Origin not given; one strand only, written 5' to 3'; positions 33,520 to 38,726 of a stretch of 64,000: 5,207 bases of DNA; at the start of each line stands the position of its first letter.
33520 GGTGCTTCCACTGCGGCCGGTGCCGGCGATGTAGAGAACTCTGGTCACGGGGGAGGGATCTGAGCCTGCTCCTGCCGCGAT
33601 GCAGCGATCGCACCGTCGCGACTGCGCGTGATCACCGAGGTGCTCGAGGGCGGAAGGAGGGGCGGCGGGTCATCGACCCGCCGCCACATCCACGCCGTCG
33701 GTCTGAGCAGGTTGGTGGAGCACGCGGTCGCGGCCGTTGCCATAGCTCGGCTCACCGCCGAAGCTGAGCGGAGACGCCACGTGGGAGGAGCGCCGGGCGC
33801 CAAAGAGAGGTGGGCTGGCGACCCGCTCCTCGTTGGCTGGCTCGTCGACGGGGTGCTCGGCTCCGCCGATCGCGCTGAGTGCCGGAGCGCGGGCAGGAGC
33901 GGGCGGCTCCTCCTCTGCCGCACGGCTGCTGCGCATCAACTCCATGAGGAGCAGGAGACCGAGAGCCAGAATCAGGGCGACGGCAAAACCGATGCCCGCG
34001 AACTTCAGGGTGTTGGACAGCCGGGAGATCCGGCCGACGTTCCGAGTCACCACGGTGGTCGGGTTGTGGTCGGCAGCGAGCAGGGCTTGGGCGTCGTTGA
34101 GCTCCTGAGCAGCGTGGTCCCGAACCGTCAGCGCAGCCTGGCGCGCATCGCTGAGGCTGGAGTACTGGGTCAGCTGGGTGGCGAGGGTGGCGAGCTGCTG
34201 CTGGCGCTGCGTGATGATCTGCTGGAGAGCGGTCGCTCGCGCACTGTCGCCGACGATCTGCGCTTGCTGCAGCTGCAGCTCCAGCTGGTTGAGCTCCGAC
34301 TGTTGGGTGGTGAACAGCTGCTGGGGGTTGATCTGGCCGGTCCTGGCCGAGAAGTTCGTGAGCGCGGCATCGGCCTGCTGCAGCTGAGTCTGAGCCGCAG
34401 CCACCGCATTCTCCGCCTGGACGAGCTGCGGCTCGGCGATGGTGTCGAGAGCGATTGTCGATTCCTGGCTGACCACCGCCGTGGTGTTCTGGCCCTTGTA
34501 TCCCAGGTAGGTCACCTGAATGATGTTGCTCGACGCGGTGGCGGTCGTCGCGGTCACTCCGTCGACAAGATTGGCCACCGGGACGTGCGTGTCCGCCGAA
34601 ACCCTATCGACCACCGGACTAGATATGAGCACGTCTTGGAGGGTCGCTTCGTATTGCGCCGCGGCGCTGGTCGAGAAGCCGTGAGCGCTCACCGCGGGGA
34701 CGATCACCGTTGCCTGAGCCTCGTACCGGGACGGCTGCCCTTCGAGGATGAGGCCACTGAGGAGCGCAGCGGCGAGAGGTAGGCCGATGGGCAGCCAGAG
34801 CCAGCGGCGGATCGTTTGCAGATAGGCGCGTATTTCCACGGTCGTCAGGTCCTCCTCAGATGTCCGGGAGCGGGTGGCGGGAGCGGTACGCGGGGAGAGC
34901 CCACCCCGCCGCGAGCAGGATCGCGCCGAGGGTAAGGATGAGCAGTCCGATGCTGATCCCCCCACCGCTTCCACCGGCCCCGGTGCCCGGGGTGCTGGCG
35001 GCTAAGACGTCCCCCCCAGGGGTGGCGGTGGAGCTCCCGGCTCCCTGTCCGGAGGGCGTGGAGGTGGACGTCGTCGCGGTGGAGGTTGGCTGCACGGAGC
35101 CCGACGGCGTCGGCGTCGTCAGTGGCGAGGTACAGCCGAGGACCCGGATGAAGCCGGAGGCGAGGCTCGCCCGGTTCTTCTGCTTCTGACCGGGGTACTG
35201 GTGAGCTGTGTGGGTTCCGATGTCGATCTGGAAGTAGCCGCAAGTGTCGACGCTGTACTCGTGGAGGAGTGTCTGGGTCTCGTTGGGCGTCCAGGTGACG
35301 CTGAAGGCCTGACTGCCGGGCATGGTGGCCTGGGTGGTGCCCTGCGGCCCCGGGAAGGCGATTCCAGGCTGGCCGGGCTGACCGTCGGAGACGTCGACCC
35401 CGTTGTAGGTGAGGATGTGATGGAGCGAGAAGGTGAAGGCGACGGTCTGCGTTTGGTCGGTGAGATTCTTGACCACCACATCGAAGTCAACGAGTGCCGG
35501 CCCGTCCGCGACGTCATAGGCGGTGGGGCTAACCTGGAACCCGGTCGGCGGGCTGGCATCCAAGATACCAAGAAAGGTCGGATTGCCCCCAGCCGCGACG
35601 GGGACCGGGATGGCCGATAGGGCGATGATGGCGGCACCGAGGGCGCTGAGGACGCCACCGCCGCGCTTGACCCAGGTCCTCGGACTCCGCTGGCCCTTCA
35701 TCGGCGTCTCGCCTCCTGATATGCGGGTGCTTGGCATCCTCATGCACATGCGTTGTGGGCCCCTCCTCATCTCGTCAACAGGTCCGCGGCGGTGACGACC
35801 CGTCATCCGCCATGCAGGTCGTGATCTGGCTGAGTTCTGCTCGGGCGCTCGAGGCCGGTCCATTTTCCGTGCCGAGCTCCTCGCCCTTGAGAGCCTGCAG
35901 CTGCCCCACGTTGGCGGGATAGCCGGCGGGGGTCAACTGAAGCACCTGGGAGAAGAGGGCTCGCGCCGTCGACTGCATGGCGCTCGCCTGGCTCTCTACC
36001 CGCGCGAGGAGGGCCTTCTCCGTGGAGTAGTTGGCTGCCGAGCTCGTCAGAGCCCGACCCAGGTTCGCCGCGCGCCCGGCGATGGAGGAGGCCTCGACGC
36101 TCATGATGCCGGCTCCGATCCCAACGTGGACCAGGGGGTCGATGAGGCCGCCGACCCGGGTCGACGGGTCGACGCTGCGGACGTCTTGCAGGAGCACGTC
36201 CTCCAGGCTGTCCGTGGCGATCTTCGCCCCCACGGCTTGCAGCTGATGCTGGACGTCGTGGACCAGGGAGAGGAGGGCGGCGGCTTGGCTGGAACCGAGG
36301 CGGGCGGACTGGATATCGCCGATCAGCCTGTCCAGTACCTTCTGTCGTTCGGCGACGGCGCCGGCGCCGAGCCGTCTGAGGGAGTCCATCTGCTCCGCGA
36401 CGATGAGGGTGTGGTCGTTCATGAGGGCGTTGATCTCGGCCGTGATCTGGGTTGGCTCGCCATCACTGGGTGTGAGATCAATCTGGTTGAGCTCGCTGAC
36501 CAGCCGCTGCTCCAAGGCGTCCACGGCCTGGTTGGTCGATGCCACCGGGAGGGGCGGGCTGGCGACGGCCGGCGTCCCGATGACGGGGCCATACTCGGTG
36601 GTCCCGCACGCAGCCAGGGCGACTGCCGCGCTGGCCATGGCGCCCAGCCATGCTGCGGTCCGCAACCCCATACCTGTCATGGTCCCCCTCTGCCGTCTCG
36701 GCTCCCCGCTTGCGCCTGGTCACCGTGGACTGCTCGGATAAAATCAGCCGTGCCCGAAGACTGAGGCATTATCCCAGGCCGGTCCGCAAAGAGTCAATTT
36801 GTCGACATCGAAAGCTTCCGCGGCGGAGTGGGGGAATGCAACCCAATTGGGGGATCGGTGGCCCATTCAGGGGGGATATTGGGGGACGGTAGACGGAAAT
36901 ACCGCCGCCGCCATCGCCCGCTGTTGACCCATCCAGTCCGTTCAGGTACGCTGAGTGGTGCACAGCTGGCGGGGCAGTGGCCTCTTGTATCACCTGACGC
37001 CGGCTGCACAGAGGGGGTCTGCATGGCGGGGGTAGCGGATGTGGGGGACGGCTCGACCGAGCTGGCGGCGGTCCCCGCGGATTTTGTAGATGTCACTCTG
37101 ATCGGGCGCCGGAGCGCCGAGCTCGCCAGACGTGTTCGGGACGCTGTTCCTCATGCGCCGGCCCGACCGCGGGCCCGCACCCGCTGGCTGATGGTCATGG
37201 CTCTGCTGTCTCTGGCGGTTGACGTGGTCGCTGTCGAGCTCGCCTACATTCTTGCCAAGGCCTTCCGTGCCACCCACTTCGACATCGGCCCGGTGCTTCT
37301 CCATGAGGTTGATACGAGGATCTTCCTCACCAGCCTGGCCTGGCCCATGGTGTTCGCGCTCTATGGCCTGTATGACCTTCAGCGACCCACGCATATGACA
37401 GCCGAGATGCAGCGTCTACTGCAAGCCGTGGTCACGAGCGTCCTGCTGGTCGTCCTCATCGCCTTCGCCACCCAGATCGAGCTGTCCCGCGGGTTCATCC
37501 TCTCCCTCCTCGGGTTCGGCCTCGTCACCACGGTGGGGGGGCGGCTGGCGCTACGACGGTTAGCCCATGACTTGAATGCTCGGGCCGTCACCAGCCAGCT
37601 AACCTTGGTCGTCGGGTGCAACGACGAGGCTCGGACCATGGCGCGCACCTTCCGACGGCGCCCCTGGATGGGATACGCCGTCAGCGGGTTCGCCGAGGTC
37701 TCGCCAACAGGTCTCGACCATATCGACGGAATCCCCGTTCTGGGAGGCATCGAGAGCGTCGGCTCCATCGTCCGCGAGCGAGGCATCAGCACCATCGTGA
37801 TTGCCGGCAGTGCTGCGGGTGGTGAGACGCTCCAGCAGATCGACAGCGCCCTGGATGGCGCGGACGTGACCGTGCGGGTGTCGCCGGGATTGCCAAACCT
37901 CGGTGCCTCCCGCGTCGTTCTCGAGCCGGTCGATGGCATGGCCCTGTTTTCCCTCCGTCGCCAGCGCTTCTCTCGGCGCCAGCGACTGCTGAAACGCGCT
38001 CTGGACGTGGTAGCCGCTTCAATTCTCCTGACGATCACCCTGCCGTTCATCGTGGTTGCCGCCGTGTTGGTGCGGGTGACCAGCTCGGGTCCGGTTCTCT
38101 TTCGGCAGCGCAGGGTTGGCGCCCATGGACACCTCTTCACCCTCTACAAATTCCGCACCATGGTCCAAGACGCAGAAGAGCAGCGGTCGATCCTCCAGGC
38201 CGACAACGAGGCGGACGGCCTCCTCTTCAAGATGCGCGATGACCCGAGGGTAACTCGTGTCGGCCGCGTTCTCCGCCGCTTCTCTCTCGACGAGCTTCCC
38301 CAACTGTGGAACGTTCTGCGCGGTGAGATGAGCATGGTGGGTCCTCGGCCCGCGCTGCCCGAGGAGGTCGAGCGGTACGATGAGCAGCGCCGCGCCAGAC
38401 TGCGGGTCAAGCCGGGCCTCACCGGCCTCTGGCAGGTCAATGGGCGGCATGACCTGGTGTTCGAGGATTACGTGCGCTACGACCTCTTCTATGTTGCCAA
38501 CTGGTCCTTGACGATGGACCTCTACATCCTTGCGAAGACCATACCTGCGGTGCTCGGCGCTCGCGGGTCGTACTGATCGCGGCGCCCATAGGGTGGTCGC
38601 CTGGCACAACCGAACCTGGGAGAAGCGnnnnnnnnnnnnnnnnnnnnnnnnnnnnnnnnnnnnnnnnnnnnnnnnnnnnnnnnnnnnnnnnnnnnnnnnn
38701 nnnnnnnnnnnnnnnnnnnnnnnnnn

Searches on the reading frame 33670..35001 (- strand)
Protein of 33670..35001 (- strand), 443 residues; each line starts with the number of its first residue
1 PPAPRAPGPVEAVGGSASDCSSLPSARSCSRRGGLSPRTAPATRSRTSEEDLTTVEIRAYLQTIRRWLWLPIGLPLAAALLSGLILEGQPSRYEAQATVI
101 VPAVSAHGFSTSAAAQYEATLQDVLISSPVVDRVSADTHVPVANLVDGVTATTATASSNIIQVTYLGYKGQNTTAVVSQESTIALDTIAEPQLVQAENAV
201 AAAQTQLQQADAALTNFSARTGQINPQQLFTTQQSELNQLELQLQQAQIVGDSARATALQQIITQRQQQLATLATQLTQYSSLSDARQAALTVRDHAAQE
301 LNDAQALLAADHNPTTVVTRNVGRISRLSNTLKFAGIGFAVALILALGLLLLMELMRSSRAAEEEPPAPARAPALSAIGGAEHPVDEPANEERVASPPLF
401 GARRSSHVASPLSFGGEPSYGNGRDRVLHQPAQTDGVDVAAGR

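Call 9: search_protein_families(library=pfam, proteins=[window:33670-35001:-], max_evalue=0.001)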
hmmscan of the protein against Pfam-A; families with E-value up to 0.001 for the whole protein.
window:33670-35001:- (443 aa): 0 families

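Call 23: search_protein_families(library=pfam, proteins=[window:33670-35001:-], max_evalue=0.01)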
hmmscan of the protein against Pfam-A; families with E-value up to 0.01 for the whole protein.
window:33670-35001:- (443 aa): 1 family
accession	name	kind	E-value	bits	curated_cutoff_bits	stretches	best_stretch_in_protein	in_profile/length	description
PF02706.20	Wzz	-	0.0077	17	25.5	1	55-128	3-81/91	Chain length determinant protein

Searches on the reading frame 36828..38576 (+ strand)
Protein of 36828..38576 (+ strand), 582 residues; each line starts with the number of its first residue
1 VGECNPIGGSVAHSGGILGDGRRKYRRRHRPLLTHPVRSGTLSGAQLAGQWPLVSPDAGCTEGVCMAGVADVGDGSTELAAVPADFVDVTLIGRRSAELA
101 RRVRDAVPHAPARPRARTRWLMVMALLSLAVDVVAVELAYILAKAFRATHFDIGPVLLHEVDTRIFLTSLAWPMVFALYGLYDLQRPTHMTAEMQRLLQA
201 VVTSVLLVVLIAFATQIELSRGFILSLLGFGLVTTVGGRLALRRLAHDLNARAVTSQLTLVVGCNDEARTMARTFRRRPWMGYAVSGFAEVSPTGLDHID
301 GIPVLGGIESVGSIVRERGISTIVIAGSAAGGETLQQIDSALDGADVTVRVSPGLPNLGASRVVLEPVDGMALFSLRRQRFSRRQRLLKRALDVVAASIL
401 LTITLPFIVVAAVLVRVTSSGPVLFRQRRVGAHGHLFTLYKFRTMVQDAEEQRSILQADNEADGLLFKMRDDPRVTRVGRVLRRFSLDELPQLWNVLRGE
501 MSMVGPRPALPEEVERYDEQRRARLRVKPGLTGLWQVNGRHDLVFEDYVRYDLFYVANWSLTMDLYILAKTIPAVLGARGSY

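Call 23: search_protein_families(library=pfam, proteins=[window:36828-38576:+], max_evalue=0.01)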
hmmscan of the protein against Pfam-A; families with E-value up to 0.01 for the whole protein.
window:36828-38576:+ (582 aa): 2 families
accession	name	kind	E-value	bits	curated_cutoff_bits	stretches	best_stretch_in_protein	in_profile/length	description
PF02397.22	Bac_transf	-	3.3e-69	232.4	27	1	389-576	1-178/179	Bacterial sugar transferase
PF13727.12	CoA_binding_3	-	2.5e-17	63.9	25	1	179-353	3-175/175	CoA-binding domain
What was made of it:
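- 36828..38576 (+): Priming phosphoglycosyl transferase (Bac_transf plus CoA_binding_3). Pfam Bac_transf E 3e-69 (call 23).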
